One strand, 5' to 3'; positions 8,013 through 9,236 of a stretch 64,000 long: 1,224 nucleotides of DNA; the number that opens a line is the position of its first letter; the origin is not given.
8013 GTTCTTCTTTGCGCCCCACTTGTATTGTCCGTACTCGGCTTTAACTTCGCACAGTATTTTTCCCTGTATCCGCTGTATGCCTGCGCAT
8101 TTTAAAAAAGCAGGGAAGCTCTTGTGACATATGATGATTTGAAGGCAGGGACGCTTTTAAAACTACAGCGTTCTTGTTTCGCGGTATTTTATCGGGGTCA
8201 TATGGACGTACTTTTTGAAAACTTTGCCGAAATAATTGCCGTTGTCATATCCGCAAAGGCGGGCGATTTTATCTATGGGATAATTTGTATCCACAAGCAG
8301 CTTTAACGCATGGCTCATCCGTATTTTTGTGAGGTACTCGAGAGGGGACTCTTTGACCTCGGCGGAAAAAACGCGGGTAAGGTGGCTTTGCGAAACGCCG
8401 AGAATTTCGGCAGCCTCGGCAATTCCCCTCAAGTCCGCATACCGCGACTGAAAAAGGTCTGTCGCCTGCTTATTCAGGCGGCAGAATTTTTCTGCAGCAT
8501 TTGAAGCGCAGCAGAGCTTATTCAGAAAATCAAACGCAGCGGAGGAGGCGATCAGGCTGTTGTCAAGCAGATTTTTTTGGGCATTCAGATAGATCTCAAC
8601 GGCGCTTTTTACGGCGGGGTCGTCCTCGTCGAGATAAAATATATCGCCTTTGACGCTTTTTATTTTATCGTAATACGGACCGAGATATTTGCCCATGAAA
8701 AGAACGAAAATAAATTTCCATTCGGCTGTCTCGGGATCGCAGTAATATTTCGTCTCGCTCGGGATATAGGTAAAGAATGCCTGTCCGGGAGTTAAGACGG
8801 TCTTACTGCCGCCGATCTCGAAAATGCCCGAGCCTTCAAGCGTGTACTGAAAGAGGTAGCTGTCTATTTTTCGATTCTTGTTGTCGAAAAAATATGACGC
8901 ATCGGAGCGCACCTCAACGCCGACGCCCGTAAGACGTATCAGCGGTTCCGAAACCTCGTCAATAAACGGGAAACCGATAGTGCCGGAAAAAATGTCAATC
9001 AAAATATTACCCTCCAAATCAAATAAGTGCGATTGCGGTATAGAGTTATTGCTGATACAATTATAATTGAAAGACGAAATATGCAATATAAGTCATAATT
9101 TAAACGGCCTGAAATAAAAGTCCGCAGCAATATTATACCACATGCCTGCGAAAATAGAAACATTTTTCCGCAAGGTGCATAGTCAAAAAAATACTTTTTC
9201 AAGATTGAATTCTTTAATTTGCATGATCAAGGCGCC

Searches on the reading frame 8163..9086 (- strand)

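Call 48: search_protein_families(library=pfam, proteins=[window:8163-9086:-], max_evalue=0.001)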
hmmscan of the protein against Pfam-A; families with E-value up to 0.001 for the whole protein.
window:8163-9086:- (307 aa): 3 families
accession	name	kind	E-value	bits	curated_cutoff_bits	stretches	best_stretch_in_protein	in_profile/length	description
PF12833.13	HTH_18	-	1.7e-22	79.9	33.6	1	226-303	2-79/80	Helix-turn-helix domain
PF00165.29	HTH_AraC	-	4.2e-15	55.9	26.6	2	266-302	6-41/42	Bacterial regulatory helix-turn-helix proteins, AraC family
PF02311.25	AraC_binding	-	2.1e-07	31.2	21.1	1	72-183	19-130/135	AraC-like ligand binding domain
